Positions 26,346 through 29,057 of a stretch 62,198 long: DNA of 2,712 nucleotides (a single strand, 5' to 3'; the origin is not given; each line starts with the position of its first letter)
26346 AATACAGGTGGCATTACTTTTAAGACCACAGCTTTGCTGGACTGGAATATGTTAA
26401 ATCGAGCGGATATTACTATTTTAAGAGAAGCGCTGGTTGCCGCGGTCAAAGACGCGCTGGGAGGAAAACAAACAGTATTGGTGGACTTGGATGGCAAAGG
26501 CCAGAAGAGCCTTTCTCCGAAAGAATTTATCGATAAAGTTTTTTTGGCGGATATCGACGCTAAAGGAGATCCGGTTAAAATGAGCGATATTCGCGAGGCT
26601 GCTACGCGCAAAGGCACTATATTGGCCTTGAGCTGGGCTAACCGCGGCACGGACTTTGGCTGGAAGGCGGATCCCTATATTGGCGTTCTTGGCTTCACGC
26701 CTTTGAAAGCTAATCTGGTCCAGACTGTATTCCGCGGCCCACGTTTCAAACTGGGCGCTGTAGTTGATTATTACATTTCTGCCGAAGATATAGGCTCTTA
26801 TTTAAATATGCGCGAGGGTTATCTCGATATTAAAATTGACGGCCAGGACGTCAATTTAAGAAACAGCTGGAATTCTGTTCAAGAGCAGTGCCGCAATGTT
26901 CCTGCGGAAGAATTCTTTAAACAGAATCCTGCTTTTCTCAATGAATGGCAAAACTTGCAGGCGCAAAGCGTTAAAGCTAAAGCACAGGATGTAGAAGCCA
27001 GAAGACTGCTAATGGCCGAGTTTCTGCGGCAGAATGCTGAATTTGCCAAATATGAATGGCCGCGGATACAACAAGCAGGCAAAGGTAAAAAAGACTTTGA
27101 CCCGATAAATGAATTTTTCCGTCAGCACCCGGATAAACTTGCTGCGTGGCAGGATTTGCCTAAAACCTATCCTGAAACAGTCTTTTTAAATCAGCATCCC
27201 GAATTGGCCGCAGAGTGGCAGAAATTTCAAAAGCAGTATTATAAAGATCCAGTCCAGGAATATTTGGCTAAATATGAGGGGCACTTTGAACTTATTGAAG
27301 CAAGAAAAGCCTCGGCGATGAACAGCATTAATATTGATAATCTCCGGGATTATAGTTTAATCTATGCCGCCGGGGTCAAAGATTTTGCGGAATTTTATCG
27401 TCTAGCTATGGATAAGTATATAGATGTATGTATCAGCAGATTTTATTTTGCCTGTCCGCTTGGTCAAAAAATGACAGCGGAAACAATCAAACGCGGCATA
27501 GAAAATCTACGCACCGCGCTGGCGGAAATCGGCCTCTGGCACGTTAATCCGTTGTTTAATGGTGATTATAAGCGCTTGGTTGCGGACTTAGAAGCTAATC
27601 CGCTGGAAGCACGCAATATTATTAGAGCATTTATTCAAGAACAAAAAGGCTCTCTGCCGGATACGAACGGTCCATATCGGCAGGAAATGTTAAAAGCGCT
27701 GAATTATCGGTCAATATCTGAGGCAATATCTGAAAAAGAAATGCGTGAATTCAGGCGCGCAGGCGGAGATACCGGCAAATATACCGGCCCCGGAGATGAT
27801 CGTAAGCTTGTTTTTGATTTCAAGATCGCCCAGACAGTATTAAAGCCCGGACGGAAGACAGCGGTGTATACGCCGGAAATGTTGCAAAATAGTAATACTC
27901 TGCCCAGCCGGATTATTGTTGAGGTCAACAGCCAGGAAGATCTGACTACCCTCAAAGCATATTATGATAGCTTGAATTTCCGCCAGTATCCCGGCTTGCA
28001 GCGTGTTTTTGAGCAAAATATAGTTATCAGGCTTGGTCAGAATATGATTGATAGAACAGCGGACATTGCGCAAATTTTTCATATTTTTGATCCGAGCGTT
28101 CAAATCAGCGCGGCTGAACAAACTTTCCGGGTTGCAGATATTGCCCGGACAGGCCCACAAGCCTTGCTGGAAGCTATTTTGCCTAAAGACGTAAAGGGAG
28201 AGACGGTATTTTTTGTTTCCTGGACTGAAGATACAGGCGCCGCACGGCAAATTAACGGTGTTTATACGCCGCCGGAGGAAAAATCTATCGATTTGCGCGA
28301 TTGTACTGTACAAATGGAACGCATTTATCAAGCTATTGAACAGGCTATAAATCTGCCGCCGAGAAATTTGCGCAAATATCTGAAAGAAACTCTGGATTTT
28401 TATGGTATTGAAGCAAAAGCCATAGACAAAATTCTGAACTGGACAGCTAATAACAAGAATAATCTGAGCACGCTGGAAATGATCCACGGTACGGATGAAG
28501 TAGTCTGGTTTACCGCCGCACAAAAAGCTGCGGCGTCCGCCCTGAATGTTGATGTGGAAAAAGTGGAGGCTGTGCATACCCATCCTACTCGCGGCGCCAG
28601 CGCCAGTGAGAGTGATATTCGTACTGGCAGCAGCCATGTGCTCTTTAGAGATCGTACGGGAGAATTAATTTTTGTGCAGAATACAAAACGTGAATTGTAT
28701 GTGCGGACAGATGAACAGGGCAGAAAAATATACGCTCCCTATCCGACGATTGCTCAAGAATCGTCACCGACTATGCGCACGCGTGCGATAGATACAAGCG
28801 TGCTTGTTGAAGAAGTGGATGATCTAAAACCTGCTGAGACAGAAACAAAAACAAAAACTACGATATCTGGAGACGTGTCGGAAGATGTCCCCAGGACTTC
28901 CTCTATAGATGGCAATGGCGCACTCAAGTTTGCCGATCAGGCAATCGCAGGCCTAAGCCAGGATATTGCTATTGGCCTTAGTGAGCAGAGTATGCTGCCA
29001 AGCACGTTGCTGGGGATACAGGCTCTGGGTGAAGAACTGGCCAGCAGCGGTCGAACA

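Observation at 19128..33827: Single uninterrupted 14.7-kb ORF encoding a 4,899-aa protein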

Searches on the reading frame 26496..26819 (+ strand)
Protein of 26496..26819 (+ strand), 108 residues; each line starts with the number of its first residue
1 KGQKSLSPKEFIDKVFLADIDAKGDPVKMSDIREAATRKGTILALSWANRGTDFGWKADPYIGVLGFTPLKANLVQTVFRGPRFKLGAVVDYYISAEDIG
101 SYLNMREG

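Call 110: search_solved_structures(query=A6, max_evalue=10, show_alignments=4)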
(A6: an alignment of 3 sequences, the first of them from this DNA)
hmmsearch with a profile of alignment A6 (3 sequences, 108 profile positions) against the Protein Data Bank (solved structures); distinct sequences matched with E-value up to 10: 10.
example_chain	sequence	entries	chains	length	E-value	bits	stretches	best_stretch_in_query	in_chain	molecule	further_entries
7xnd_B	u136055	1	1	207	0.38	14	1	41-102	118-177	Phosphomevalonate kinase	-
8ya0_A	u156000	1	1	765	0.9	12.8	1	21-98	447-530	Protein translocase subunit SecA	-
7xha_A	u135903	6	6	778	0.91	12.8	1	21-98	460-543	Protein translocase subunit SecA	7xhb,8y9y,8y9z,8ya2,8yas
3dl8_A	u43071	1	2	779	0.91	12.8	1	21-98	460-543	Protein translocase subunit secA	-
2ibm_A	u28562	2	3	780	0.91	12.8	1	21-98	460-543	Preprotein translocase secA subunit | Protein translocase subunit SecA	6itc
3jv2_A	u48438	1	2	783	0.92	12.8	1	21-98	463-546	Protein translocase subunit SecA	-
3iqm_A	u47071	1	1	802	0.93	12.8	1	21-98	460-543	Protein translocase subunit secA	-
1m6n_A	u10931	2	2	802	0.93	12.8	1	21-98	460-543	Preprotein translocase secA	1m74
5eul_A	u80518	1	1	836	1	12.7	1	21-98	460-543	Protein translocase subunit SecA, Insertion Peptide Chimera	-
1tf2_A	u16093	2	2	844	1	12.6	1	21-98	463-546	Preprotein translocase secA subunit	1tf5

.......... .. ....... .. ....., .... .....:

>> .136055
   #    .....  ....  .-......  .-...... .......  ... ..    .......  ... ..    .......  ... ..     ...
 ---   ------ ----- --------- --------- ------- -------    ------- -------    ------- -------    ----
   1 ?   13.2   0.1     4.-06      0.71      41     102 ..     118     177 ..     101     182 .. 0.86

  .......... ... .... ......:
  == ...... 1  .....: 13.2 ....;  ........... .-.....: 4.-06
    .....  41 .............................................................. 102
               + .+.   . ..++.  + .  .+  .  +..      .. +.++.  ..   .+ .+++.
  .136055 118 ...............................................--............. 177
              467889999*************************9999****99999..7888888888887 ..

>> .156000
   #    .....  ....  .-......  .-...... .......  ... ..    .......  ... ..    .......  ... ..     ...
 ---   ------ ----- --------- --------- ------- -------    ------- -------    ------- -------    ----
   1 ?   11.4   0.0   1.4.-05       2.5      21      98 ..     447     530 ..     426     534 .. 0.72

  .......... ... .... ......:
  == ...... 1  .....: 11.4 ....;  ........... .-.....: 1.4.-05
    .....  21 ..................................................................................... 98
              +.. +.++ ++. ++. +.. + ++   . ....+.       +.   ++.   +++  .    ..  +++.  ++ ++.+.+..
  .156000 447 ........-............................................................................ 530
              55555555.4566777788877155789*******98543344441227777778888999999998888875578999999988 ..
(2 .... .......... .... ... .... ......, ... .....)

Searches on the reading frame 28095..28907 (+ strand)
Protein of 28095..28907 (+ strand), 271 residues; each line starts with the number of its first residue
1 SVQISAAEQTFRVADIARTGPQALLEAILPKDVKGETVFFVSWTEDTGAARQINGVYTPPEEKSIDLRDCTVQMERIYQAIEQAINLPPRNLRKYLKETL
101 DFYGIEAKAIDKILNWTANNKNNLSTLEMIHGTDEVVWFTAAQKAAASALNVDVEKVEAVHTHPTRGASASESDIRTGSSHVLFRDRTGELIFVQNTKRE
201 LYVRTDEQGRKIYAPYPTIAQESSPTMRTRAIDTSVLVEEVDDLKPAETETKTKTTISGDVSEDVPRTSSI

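Call 73: find_homologous_proteins(query=window:28095-28907:+, max_evalue=0.01)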
Query window:28095-28907:+: 1325 candidates shared short words with the query, none scored E <= 0.01.

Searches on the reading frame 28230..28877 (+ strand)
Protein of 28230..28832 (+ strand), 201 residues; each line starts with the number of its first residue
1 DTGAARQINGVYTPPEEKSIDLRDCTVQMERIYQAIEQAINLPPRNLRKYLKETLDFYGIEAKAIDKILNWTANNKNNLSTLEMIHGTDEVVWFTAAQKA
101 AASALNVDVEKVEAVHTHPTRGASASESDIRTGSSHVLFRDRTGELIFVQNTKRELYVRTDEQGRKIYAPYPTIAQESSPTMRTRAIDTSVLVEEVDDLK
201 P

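Call 30: search_solved_structures(query=window:28278-28877:+, max_evalue=10, show_alignments=3)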
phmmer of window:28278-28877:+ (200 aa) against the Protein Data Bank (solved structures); distinct sequences matched with E-value up to 10: 3.
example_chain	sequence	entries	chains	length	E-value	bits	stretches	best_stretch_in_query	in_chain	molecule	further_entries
1rtr_A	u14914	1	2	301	0.43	13.5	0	62-97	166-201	geranyltranstransferase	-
8hka_A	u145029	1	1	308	1.5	11.8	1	89-167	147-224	Periplasmic terephthalate binding protein (TBP)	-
8hk9_D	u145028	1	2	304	1.5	11.7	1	89-167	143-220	Periplasmic terephthalate binding protein (TBP)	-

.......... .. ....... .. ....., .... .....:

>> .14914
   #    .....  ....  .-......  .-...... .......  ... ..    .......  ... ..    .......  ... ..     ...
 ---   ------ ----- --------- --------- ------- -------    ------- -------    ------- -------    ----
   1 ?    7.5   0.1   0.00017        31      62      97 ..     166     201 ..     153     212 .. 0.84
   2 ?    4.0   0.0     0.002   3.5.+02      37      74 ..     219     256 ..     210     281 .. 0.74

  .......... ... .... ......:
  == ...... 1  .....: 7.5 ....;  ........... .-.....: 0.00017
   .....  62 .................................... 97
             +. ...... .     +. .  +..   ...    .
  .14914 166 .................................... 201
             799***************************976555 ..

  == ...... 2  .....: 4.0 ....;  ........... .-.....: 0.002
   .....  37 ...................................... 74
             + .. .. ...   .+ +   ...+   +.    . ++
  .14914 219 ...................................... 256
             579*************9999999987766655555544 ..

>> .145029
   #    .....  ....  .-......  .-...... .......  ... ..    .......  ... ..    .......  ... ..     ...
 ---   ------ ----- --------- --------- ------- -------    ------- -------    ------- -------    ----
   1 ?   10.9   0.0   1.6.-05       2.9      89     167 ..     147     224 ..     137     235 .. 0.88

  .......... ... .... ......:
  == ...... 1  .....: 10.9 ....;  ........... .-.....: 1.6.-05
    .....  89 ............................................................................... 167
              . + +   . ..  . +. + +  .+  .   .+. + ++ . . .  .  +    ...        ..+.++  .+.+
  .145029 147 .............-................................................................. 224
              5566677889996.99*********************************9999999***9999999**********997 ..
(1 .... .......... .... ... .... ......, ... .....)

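Call 70: search_protein_families(library=pfam, proteins=[window:28278-28877:+], max_evalue=1)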
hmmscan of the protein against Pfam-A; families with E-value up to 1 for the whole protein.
window:28278-28877:+ (200 aa): 4 families
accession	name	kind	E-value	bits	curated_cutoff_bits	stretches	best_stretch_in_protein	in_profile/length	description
PF14464.11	Prok-JAB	-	0.0038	17.5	25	1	62-121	45-94/114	Prokaryotic homologs of the JAB domain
PF06152.16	Phage_min_cap2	-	0.031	13.7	26.3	1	8-103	8-100/366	Phage minor capsid protein 2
PF04002.20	RadC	-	0.097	13.1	22.1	1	50-116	21-87/121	RadC-like JAB domain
PF18451.7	CdiA_C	-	0.14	12.7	26.6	1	4-33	42-71/81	Contact-dependent growth inhibition CdiA C-terminal domain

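Call 100: predict_structure(protein=window:28230-28832:+)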
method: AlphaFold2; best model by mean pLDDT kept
length: 201 residues; sequences in the alignment: 1
mean_pLDDT: 47.9   pTM: 0.41
mean pLDDT of the five models: 47.9, 36.8, 36.2, 34.8, 33.5
residues with pLDDT >= 90: 0; 70-90: 40; 50-70: 35; < 50: 126
segments of 3 or more residues with pLDDT < 50: 1-8, 10-23, 81-94, 111-161, 163-201
pLDDT, mean of each block of 10 residues (from residue 1): 39 33 54 71 76 81 76 64 41 54 59 38 31 38 39 38 44 29 23 29 34
secondary structure, 60 per line:
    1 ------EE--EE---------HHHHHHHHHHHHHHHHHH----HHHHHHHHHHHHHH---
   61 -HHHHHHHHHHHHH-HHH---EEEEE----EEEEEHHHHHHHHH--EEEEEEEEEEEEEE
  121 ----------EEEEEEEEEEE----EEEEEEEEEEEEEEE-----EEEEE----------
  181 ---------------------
elements in order: H22-39 H44-57 H62-74 E82-86 E91-95 H96-104 E107-120 E131-141 E146-160 E166-170

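Call 103: fold_search(model_id=the predicted structure, library=pdb)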
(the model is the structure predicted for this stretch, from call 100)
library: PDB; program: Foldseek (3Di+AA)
matches with E <= 10: 447; with E <= 0.001: 0
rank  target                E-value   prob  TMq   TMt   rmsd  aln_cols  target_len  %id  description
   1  9iwq                  1.5e-02  0.41  0.19  0.11  20.8       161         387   10  Salmonella enterica serovar Typhimurium FliC(G426A)delta(204-292) forming the L-type straight filament (released 2024-08-07)
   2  5ien_A                5.0e-02  0.47  0.22  0.31  16.7       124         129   16  Structure of CDL2.2, a computationally designed Vitamin-D3 binder (released 2017-03-01)
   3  3hx8_C                5.0e-02  0.44  0.20  0.30  14.3       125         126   13  Crystal structure of putative ketosteroid isomerase (NP_103587.1) from Mesorhizobium loti at 1.45 A resolution (released 2009-07-07)
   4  3bb9_F                9.6e-02  0.16  0.16  0.22  16.0       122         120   13  Crystal structure of a putative ketosteroid isomerase (sfri_1973) from shewanella frigidimarina ncimb 400 at 1.80 A re (released 2007-11-20)
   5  3hx8_B                1.5e-01  0.38  0.22  0.31  13.5       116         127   12  Crystal structure of putative ketosteroid isomerase (NP_103587.1) from Mesorhizobium loti at 1.45 A resolution (released 2009-07-07)
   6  5ien_B                1.5e-01  0.30  0.21  0.31  14.7       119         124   15  Structure of CDL2.2, a computationally designed Vitamin-D3 binder (released 2017-03-01)
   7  3rob_B                1.6e-01  0.12  0.16  0.22  16.4       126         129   18  The crystal structure of a conserved protein from Planctomyces limnophilus DSM 3776 (released 2011-05-11)
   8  3nix_A                1.7e-01  0.06  0.14  0.08  15.9       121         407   14  Crystal structure of flavoprotein/dehydrogenase from Cytophaga hutchinsonii. Northeast Structural Genomics Consortium  (released 2010-06-30)
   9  3rob_D                2.3e-01  0.18  0.20  0.29  14.9       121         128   16  The crystal structure of a conserved protein from Planctomyces limnophilus DSM 3776 (released 2011-05-11)
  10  9q6a_B                2.3e-01  0.07  0.13  0.13  20.0       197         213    8  Crystal structure of octameric COMMD-like protein MBK5214510 from Flavobacteriaceae bacterium (released 2025-10-01)
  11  2chc_A                2.5e-01  0.10  0.16  0.18  18.5       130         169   15  Structure of Rv3472(D26N), a function unknown protein from Mycobacterium tuberculosis (released 2007-05-01)
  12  5b3t_B                2.6e-01  0.10  0.18  0.13  16.7       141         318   11  Crystal structure of apo-form biliverdin reductase from Synechocystis sp. PCC 6803 (released 2017-02-15)
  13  5z3r_D                2.8e-01  0.15  0.20  0.28  15.7       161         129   10  Crystal Structure of Delta 5-3-Ketosteroid Isomerase from Mycobacterium sp. (released 2018-01-31)
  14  4orl                  2.8e-01  0.10  0.15  0.23  14.1       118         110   10  Crystal structure of a DUF4783 family protein (BACOVA_04304) from Bacteroides ovatus ATCC 8483 at 1.40 A resolution (released 2014-03-05)
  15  3hx8_A                3.0e-01  0.21  0.21  0.30  16.9       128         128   14  Crystal structure of putative ketosteroid isomerase (NP_103587.1) from Mesorhizobium loti at 1.45 A resolution (released 2009-07-07)
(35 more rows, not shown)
